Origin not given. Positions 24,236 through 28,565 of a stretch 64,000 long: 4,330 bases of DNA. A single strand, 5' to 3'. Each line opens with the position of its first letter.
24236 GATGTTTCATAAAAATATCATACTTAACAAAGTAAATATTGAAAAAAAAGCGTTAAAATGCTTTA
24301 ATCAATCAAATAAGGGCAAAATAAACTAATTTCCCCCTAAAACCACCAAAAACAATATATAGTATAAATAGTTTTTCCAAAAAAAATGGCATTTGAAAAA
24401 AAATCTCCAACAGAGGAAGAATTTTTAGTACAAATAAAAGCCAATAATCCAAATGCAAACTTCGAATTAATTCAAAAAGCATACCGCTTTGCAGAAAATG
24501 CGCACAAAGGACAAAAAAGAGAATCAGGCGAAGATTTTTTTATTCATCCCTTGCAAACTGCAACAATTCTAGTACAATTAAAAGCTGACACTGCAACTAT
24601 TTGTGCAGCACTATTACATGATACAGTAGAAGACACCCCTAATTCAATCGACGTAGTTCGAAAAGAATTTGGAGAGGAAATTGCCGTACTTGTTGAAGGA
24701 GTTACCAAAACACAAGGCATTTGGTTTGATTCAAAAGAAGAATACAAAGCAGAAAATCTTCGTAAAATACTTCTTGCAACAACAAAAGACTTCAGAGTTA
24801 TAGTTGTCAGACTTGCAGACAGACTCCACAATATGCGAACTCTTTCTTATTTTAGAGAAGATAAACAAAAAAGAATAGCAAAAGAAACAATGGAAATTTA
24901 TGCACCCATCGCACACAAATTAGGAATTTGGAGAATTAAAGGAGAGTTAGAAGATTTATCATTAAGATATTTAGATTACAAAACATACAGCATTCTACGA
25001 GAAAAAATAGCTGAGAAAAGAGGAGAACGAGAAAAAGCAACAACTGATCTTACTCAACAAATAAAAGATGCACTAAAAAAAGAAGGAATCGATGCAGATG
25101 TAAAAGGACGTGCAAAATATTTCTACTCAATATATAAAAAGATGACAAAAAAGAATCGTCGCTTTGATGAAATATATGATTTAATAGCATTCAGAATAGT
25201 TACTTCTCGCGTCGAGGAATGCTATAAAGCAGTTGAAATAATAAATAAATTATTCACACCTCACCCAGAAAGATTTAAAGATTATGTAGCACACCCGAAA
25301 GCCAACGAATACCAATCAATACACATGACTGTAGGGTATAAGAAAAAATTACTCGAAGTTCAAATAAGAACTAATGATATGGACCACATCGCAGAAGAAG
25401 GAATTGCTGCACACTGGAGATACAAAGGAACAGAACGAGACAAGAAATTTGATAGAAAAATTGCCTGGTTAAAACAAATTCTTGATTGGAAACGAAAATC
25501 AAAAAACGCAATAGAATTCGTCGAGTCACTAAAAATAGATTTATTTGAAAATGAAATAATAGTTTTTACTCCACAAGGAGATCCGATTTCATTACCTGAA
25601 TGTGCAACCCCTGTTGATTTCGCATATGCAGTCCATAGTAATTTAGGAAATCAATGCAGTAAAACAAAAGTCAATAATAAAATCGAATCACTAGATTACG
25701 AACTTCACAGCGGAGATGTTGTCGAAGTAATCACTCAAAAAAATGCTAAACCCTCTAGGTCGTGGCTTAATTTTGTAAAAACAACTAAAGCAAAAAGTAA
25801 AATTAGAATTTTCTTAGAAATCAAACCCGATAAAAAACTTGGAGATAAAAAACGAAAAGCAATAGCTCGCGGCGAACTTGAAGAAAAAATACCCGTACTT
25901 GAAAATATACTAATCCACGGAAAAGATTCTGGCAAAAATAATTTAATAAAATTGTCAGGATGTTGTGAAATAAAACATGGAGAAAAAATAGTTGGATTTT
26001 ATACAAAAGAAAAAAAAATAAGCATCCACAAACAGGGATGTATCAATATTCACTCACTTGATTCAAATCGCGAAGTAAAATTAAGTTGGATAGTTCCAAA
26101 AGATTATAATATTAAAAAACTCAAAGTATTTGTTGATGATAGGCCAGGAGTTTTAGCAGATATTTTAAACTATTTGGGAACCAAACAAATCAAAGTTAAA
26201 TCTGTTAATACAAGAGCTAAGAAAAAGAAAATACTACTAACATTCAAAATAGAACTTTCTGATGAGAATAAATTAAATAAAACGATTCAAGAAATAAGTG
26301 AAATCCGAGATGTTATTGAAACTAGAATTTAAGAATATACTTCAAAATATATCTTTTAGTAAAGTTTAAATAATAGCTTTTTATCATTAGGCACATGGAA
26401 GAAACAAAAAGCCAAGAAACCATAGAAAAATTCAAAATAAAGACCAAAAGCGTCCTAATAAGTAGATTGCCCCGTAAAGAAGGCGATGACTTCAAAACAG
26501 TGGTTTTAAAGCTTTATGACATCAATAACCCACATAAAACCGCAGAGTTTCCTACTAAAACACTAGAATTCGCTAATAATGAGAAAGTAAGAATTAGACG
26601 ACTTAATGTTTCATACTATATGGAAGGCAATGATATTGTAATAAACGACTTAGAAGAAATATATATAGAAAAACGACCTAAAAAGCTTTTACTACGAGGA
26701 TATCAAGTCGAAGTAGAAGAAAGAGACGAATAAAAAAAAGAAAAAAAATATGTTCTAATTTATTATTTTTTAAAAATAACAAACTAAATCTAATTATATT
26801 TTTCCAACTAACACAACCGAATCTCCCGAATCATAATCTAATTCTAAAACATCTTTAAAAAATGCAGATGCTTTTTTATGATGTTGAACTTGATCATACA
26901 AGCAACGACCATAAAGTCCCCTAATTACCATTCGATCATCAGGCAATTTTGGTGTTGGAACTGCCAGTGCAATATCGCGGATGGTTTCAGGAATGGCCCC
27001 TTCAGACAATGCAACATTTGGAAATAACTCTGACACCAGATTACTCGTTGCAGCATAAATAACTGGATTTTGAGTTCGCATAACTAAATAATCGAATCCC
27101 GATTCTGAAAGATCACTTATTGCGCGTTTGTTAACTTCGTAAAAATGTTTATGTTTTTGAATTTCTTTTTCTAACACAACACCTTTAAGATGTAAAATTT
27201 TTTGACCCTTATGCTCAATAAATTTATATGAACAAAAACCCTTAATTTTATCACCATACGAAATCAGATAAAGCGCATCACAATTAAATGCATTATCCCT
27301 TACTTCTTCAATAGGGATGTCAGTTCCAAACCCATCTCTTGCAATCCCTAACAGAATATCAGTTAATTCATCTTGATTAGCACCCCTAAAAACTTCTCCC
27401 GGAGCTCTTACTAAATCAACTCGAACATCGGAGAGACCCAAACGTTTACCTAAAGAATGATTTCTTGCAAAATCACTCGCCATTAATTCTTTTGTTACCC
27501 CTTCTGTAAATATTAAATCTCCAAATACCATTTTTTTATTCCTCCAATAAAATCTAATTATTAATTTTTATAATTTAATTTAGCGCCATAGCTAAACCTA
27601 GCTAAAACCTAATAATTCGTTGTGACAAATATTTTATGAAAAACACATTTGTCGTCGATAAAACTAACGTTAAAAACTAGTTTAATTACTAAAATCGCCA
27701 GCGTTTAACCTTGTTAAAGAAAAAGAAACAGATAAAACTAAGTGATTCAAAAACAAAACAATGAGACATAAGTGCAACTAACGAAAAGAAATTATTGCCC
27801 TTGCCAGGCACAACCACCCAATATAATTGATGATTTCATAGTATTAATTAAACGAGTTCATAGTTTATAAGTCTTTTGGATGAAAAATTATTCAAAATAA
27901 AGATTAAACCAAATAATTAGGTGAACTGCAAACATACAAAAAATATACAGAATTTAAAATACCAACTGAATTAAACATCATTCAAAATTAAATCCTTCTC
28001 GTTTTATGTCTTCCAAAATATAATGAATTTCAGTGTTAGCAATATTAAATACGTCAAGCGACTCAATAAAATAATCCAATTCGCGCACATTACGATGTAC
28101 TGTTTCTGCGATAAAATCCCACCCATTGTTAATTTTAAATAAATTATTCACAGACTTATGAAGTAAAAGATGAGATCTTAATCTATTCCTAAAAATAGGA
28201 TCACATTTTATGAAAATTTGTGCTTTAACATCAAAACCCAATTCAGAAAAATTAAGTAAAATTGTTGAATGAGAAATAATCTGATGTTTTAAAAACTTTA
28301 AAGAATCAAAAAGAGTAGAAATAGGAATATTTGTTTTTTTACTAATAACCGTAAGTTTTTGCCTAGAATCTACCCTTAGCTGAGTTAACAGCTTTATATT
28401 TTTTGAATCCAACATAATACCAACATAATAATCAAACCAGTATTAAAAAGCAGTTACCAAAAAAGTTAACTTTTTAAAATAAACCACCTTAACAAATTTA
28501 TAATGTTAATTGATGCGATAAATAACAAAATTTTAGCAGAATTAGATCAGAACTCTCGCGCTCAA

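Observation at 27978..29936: Lrp/AsnC regulator nest: two about 50%-identical paralogues flanking a divergent tandem-fused double-Lrp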

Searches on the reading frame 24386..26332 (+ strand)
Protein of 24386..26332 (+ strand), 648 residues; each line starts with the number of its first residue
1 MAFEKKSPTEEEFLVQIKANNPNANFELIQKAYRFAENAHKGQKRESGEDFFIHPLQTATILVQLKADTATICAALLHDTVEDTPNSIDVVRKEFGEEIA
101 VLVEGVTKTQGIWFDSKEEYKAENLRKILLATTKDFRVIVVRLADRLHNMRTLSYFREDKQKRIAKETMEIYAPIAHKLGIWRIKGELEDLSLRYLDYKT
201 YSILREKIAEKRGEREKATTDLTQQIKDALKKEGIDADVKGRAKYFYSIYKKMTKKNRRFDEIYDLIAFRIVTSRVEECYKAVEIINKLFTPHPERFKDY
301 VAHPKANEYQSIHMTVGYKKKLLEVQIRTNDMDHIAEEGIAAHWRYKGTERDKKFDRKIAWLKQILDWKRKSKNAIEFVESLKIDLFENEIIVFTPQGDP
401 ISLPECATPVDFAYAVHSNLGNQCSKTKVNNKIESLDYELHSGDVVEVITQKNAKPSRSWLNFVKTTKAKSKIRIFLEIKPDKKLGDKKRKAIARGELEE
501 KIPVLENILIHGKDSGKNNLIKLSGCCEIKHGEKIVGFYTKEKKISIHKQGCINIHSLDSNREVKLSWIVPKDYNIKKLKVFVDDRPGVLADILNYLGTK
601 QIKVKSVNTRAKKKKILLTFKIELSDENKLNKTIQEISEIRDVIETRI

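Call 48: search_protein_families(library=pfam, proteins=[window:24386-26332:+], max_evalue=0.001)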
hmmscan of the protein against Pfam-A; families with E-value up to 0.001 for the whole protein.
window:24386-26332:+ (648 aa): 7 families
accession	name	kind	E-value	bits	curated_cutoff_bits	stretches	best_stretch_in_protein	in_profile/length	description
PF13328.12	HD_4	-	1.9e-47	161.3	27.2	1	32-182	1-156/156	HD domain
PF04607.23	RelA_SpoT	-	1.3e-40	138.7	27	1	241-349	1-111/113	Region found in RelA / SpoT proteins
PF02824.27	TGS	-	1.7e-16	60.4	22.2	1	391-450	1-60/60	TGS domain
PF13291.12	ACT_4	-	3.9e-10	40.7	27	1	578-645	8-77/80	ACT domain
PF01966.28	HD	-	1.2e-09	38.9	22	1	52-150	2-116/116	HD domain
PF01842.31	ACT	-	1.4e-06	28.3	27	1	579-640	3-64/66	ACT domain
PF22629.2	ACT_AHAS_ss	-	7.1e-05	23.3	27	1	579-645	1-67/67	AHAS small subunit-like ACT domain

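Call 86: search_protein_families(library=ncbifam, proteins=[window:24386-26332:+], max_evalue=0.00001)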
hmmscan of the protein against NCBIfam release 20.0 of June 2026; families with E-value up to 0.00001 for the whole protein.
window:24386-26332:+ (648 aa): 5 families
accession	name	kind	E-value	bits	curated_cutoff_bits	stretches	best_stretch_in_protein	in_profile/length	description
TIGR00691.1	spoT_relA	subfamily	4.2e-204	679.8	499.2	2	32-482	1-454/687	RelA/SpoT family protein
NF008303.0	PRK11092.1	equivalog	4.2e-158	527.6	947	2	18-478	12-475/702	bifunctional GTP diphosphokinase/guanosine-3',5'-bis pyrophosphate 3'-pyrophosphohydrolase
NF008124.0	PRK10872.1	equivalog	8.5e-124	414.7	728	2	25-479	31-498/744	GTP diphosphokinase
NF053588.1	GTPPhKinYjbM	equivalog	2.1e-08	34.2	320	1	226-349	28-162/201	GTP diphosphokinase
NF006352.0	PRK08577.1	equivalog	1.7e-06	28.1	140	1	559-643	39-126/136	hypothetical protein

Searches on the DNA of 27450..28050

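Call 78: search_rna_families(source=window, start=27450, end=28050, threshold=evalue, max_evalue=1)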
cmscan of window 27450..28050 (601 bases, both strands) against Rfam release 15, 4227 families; matches with E-value up to 1: 1.
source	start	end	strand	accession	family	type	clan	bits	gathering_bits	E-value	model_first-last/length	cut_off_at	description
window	27826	27885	+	RF02279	TtnuCD1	Gene; snRNA; snoRNA; CD-box;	-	27.2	70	0.23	1-63/63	no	Tetrahymena snoRNA TtnuCD1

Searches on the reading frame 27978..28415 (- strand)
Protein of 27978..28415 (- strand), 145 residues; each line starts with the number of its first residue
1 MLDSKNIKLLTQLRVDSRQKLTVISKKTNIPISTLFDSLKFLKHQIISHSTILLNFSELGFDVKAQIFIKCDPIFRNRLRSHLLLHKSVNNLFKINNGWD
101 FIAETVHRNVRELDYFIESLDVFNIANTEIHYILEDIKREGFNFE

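Call 4: search_protein_families(library=pfam, proteins=[window:27978-28415:-], max_evalue=1)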
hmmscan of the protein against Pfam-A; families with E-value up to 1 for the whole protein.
window:27978-28415:- (145 aa): 4 families
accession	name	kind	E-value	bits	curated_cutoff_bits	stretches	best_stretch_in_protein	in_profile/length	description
PF01037.27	AsnC_trans_reg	-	0.0035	17.7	25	1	77-135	12-72/73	Lrp/AsnC ligand binding domain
PF13412.12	HTH_24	-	0.038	14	21.9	1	2-42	1-41/48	Winged helix-turn-helix DNA-binding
PF12651.13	RHH_3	-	0.069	13.6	21.6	1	19-35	15-31/44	Ribbon-helix-helix domain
PF13404.12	HTH_AsnC-type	-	0.11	12.8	27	1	2-32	1-31/42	AsnC-type helix-turn-helix domain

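Call 5: search_protein_families(library=ncbifam, proteins=[window:27978-28415:-], max_evalue=1)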
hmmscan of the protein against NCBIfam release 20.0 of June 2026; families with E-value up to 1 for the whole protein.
window:27978-28415:- (145 aa): 4 families
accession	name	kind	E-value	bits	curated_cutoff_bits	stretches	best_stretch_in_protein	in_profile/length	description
NF041396.1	TranRegLrp_Halo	equivalog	1.8e-06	27.9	190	1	7-134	8-137/149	HTH-type transcriptional regulator Lrp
NF040947.1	trans_reg_LysM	equivalog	1.2e-05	25.1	180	1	2-121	1-119/136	HTH-type transcriptional regulator LysM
NF053758.1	ChrTpTrnRegChrS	equivalog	3.4e-05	23.7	250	1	2-118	12-129/158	chromate efflux transcriptional regulator ChrS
NF008384.0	PRK11179.1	equivalog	0.0067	16.3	227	1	3-69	8-75/153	transcriptional regulator AsnC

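Call 87: search_protein_families(library=padloc, proteins=[window:27978-28415:-], max_evalue=0.001)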
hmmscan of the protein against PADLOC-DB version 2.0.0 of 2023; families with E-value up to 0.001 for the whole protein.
window:27978-28415:- (145 aa): 0 families
